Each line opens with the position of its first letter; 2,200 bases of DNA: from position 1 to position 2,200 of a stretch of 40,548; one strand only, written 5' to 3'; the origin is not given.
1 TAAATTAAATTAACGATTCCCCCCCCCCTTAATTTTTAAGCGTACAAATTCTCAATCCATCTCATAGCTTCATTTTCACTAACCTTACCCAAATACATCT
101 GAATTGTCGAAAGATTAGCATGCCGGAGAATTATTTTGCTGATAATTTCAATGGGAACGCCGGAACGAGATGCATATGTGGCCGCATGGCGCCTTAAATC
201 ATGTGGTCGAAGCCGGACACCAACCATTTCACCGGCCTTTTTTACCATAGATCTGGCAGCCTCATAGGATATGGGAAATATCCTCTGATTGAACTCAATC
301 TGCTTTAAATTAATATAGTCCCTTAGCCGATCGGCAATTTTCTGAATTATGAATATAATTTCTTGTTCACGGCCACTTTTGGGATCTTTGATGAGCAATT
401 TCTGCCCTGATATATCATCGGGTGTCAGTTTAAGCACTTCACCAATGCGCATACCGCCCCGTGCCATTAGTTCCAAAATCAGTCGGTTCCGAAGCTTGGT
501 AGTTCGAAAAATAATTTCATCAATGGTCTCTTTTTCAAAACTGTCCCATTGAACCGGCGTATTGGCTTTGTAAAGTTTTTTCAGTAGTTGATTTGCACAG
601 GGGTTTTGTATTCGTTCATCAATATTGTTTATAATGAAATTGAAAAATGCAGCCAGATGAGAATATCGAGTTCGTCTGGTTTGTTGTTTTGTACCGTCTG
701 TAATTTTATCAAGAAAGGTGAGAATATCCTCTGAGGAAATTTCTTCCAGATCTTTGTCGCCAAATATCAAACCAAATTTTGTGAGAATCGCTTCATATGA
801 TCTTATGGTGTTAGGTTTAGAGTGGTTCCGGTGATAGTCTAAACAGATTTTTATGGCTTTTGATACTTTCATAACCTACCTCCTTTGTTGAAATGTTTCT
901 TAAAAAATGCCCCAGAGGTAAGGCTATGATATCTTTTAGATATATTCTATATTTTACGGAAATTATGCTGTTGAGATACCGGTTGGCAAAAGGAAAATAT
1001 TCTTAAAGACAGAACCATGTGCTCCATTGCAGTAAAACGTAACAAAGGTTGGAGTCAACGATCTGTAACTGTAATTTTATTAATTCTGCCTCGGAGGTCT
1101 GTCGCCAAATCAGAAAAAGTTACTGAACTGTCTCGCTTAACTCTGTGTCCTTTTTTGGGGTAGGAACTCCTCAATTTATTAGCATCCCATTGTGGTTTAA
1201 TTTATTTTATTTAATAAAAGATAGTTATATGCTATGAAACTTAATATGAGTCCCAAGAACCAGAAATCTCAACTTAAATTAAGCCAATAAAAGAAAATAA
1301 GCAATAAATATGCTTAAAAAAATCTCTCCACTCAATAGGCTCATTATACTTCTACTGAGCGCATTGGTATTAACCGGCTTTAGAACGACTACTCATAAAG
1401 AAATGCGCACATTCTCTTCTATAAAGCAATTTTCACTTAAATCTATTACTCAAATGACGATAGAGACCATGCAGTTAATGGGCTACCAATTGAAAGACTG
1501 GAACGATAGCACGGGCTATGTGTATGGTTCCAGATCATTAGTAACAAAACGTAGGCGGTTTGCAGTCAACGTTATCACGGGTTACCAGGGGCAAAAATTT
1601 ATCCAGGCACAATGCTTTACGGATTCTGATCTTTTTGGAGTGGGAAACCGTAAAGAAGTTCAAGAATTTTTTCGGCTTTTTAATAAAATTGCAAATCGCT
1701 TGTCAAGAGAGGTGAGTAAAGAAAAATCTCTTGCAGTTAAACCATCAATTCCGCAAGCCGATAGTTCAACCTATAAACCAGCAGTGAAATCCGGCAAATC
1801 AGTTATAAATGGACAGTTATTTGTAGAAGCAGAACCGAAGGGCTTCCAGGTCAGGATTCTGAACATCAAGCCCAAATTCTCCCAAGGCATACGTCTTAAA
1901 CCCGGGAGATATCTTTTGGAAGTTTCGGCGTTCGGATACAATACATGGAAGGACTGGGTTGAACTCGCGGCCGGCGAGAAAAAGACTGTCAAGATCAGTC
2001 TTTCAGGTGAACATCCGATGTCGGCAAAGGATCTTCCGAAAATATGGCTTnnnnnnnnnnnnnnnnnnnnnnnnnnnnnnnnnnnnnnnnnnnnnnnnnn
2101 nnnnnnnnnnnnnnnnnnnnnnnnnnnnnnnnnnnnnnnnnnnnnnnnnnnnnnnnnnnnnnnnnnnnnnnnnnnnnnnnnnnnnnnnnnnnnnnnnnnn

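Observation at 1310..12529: Three caspase-family (C14) protease genes with three different accessory modules clustered beside a tyrosine recombinase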

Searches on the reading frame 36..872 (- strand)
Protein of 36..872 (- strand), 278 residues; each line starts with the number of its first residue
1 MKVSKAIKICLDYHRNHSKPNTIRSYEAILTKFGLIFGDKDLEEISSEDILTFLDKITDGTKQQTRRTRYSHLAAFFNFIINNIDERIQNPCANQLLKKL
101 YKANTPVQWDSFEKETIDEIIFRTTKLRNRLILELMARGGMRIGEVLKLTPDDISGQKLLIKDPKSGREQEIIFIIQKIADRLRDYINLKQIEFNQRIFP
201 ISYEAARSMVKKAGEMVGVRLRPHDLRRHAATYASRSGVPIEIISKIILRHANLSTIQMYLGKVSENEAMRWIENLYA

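Call 3: search_protein_families(library=pfam, proteins=[window:36-872:-], max_evalue=0.01)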
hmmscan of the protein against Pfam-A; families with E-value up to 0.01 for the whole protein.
window:36-872:- (278 aa): 5 families
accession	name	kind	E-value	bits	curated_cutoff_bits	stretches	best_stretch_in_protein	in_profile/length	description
PF00589.27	Phage_integrase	-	1.6e-18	67.5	27.1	1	123-261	18-166/172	Phage integrase family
PF02899.23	Phage_int_SAM_1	-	6.3e-07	30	22.3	1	15-81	12-80/83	Phage integrase, N-terminal SAM-like domain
PF14659.12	Phage_int_SAM_3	-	0.0014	19.3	22.6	1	11-56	10-56/58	Phage integrase, N-terminal SAM-like domain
PF13495.12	Phage_int_SAM_4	-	0.002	18.9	27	1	14-79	10-77/85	Phage integrase, N-terminal SAM-like domain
PF11074.14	DUF2779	-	0.0061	17.3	23.3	0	77-131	42-97/126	Domain of unknown function(DUF2779)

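Call 47: find_encoding_contigs(protein=window:36-872:-, flank=10000, max_places=10)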
Protein window:36-872:- (278 aa): 3 contigs read that carry it; 3 places shown.
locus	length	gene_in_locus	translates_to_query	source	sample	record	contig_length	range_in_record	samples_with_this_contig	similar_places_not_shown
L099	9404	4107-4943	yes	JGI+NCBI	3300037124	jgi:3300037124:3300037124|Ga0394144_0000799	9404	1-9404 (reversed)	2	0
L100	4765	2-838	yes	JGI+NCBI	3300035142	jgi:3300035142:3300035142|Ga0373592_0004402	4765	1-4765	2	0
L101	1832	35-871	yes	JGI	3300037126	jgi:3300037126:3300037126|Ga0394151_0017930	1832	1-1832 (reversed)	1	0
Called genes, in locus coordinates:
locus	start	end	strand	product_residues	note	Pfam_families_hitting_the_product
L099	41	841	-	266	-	-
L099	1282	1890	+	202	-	-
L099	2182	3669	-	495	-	PF00656:Peptidase_C14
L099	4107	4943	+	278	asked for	PF02899:Phage_int_SAM_1 (weak), PF00589:Phage_integrase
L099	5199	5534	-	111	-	-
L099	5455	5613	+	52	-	-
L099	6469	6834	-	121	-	-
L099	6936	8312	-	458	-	-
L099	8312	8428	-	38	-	-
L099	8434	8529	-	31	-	-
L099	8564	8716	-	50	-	-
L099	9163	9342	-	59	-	-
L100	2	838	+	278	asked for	PF02899:Phage_int_SAM_1 (weak), PF00589:Phage_integrase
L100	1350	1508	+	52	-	-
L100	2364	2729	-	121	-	-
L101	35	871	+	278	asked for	PF02899:Phage_int_SAM_1 (weak), PF00589:Phage_integrase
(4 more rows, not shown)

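Call 48: search_protein_families(library=ncbifam, proteins=[window:36-872:-], max_evalue=0.001)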
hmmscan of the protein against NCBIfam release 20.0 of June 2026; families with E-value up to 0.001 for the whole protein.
window:36-872:- (278 aa): 8 families
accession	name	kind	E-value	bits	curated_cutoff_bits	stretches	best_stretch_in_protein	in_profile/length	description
NF040815.2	recomb_XerA_Arch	equivalog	4.6e-35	121.4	220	1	17-262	12-253/263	site-specific tyrosine recombinase/integron integrase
TIGR02225.1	recomb_XerD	equivalog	5.6e-19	68.6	329.6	1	18-268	13-278/290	site-specific tyrosine recombinase XerD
TIGR02224.1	recomb_XerC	equivalog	2e-17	63.5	335.15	1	11-261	7-275/295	tyrosine recombinase XerC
NF001399.0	PRK00283.1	subfamily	6.1e-15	55.2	279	1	20-261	24-281/300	tyrosine recombinase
TIGR02249.1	integrase_gron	subfamily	5.2e-10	39.2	265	1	17-192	13-182/315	integron integrase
NF003462.0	PRK05084.1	equivalog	1.1e-08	34.3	267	1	120-262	188-343/360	tyrosine recombinase XerS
NF002331.0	PRK01287.1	subfamily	0.0005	19.1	371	0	63-168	97-205/365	site-specific tyrosine recombinase XerC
NF040693.1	recomb_GmtY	equivalog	0.00076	18.8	340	0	70-156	151-247/441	gamma-mobile-trio recombinase GmtY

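Call 57: search_protein_families(library=padloc, proteins=[window:36-872:-], max_evalue=0.001)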
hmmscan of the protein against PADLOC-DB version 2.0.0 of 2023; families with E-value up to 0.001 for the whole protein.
window:36-872:- (278 aa): 0 families

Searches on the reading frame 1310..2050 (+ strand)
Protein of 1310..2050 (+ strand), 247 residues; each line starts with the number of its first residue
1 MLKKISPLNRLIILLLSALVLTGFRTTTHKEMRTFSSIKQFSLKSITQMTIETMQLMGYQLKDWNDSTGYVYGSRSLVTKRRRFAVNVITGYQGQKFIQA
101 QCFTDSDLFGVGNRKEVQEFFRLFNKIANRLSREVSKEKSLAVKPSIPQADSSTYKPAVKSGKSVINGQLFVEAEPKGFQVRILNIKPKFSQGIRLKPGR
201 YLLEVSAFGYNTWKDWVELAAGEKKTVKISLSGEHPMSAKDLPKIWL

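Call 4: search_protein_families(library=pfam, proteins=[window:1310-2050:+], max_evalue=0.05)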
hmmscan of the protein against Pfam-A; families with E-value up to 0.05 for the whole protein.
window:1310-2050:+ (247 aa): 2 families
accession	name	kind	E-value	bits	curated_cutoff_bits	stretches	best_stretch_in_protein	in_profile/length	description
PF13620.12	CarboxypepD_reg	-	0.00068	20.4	32.3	1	196-231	45-81/82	Carboxypeptidase regulatory-like domain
PF08308.17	PEGA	-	0.0036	17.6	20.8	1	194-231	29-67/71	PEGA domain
